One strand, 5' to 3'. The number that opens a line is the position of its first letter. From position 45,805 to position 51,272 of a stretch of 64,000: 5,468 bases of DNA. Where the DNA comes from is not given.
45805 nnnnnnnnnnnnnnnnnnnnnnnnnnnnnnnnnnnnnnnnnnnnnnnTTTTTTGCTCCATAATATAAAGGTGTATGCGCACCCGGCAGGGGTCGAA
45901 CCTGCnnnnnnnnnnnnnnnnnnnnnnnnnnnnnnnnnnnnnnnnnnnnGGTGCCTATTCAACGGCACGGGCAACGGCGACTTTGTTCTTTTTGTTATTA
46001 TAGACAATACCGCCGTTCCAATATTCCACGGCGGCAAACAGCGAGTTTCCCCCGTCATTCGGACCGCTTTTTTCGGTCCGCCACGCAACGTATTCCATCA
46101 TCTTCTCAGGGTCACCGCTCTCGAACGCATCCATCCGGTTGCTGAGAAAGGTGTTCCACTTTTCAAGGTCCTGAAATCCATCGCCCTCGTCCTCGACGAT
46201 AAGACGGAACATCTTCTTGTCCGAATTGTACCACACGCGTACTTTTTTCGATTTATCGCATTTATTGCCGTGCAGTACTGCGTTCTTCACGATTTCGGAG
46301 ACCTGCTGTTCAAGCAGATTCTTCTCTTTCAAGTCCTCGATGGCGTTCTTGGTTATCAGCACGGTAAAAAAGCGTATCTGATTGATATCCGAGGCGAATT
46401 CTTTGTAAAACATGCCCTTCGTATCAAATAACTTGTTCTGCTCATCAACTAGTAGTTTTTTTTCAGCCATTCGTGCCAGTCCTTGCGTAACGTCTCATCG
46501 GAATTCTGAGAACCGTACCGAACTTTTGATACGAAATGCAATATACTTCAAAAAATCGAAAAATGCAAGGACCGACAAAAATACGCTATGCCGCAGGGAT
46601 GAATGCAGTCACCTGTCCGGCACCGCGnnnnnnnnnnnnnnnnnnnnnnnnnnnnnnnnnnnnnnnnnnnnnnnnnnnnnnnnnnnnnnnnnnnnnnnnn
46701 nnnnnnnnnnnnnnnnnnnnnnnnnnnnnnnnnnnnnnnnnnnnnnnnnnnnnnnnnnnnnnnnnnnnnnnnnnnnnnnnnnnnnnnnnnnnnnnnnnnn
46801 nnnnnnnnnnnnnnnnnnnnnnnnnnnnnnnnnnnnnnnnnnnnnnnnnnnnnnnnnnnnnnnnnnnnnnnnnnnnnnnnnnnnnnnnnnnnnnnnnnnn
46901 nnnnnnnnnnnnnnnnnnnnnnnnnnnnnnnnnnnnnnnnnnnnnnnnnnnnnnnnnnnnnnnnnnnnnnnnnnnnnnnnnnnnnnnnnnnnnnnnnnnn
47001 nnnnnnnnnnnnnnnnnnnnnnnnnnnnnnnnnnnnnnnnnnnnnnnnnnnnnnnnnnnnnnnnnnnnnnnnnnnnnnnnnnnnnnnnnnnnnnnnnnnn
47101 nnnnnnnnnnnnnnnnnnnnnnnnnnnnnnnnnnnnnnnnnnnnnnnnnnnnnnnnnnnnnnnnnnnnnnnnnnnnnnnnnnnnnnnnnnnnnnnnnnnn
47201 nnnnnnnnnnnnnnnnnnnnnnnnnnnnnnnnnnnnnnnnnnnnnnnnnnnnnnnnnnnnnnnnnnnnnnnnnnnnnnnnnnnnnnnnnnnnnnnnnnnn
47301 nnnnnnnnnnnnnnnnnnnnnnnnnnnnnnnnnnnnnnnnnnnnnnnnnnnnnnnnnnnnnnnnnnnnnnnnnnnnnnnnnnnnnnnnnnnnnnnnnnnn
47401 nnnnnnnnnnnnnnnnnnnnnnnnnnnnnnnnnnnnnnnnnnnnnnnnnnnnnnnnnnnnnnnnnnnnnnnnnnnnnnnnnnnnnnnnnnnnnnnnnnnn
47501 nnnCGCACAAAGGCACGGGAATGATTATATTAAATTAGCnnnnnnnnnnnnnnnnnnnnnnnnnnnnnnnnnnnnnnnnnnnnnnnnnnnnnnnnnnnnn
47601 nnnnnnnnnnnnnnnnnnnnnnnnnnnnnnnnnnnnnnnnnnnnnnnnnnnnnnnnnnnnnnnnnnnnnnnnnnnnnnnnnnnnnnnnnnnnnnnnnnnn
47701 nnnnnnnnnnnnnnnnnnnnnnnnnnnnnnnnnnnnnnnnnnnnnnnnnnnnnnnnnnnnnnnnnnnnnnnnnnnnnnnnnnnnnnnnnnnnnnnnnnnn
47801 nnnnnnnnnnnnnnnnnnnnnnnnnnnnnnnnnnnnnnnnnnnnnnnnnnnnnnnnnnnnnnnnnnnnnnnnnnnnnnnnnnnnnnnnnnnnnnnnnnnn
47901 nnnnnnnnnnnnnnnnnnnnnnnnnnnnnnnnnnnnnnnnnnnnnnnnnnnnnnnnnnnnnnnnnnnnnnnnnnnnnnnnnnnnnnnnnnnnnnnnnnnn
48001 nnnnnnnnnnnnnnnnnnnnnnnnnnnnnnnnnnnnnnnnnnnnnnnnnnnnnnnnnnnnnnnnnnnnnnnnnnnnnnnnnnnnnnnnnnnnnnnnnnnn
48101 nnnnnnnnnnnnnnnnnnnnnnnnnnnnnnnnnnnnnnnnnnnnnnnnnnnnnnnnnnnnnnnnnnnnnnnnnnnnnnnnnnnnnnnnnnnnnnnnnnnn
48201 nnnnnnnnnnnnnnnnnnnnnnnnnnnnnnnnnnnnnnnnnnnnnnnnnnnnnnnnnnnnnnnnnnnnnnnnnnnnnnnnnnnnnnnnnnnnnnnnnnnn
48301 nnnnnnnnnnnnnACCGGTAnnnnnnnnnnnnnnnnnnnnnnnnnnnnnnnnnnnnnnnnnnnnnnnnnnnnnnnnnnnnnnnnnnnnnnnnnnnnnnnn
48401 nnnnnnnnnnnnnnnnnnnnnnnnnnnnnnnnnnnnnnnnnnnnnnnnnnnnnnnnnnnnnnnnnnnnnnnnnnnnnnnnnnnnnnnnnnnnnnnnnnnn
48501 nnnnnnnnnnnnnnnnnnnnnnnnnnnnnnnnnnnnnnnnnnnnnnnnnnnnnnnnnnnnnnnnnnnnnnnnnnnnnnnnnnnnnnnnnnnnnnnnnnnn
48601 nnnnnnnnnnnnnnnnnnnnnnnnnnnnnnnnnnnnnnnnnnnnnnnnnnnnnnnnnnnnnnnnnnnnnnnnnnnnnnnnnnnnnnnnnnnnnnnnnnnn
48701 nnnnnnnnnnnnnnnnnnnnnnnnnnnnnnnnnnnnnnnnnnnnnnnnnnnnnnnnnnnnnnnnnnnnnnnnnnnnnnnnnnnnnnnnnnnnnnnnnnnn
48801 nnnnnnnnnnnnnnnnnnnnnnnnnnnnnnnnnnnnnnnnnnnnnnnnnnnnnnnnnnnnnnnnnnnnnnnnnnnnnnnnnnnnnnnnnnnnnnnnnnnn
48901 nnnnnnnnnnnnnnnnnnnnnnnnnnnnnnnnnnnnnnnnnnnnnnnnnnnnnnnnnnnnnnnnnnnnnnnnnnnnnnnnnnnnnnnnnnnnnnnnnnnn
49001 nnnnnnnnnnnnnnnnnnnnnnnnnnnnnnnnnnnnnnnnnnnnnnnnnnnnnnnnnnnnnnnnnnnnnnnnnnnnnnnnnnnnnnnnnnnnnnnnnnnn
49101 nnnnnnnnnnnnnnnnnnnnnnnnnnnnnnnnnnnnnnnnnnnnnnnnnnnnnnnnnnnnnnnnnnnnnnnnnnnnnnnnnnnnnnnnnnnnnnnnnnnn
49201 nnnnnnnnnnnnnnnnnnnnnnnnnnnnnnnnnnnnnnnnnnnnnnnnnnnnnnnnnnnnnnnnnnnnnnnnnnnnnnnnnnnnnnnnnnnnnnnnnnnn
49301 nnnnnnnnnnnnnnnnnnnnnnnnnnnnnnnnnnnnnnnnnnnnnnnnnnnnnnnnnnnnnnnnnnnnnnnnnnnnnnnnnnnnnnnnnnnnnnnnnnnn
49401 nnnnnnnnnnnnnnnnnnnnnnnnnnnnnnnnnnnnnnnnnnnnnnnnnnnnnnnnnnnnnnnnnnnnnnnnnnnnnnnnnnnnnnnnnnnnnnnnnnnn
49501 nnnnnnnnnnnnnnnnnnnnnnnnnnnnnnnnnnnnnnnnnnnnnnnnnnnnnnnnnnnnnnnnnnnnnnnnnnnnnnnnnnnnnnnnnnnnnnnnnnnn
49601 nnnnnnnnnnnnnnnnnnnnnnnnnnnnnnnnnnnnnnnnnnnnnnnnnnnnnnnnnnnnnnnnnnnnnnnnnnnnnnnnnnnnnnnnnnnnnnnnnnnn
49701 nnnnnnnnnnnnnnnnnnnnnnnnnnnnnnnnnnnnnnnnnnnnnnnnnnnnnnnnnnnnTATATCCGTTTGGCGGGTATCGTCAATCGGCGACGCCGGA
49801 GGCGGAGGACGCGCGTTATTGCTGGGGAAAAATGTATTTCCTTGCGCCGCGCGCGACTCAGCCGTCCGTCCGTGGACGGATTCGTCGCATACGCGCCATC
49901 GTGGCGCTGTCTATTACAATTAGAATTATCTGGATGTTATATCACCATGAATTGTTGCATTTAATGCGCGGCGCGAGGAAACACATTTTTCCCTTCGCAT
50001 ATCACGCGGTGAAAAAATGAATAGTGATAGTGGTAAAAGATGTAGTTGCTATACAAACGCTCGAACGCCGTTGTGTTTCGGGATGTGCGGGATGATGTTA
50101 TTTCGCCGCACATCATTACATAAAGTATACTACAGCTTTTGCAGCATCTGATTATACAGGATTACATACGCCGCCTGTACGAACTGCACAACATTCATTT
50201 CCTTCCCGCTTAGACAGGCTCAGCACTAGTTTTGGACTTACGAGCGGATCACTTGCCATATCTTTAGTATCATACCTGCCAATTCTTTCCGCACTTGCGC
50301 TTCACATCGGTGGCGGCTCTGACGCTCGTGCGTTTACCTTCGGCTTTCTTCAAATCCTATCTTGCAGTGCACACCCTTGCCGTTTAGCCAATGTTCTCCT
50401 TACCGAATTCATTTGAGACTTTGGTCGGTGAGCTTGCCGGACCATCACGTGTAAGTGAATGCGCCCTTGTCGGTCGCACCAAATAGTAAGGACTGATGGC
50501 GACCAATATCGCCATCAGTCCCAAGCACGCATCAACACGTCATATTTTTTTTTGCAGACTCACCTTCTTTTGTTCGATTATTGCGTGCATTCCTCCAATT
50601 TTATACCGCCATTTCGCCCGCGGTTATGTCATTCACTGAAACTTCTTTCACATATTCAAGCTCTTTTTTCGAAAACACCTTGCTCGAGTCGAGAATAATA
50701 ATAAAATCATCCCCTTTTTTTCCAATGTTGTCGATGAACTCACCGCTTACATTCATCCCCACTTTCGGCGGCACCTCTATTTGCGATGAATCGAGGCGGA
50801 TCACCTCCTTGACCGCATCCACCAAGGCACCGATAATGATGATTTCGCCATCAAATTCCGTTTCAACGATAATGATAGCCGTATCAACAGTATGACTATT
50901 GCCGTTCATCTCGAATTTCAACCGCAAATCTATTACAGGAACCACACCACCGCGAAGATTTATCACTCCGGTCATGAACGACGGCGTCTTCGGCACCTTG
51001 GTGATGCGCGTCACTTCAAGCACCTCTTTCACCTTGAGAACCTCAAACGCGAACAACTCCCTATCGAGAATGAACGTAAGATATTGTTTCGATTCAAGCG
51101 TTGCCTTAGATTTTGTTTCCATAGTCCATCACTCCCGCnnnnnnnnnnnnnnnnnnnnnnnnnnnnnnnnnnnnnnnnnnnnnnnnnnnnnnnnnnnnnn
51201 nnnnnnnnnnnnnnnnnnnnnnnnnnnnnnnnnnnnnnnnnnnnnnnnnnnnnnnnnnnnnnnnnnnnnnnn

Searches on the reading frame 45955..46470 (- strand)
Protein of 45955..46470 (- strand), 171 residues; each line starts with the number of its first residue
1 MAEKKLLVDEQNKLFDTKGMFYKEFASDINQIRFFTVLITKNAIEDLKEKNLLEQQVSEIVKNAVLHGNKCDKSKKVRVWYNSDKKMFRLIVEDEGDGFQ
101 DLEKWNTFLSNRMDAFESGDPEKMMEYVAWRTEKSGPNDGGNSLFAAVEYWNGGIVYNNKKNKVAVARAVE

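Call 18: search_protein_families(library=pfam, proteins=[window:45955-46470:-], max_evalue=0.001)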
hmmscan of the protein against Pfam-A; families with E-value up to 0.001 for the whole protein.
window:45955-46470:- (171 aa): 2 families
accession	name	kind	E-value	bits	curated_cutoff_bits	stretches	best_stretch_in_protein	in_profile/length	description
PF13581.12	HATPase_c_2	-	5.5e-07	30.1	27.4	1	52-106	31-85/127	Histidine kinase-like ATPase domain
PF02518.31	HATPase_c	-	0.00018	22.4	26.4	1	51-101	4-51/111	Histidine kinase-, DNA gyrase B-, and HSP90-like ATPase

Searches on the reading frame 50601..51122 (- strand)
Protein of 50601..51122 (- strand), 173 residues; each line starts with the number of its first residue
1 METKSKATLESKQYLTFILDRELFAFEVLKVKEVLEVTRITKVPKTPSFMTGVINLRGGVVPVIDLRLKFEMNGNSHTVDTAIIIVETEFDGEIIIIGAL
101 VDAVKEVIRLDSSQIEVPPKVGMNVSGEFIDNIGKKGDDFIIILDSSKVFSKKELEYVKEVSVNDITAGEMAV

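Call 18: search_protein_families(library=pfam, proteins=[window:50601-51122:-], max_evalue=0.001)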
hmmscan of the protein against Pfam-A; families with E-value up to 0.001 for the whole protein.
window:50601-51122:- (173 aa): 1 family
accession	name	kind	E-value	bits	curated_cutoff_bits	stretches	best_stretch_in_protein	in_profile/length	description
PF01584.24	CheW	-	4.7e-32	110.9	23.5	1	13-153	1-137/138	CheW-like domain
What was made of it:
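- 50601..51122 (-): CheW. Pfam PF01584 E=5e-32 (call 18).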
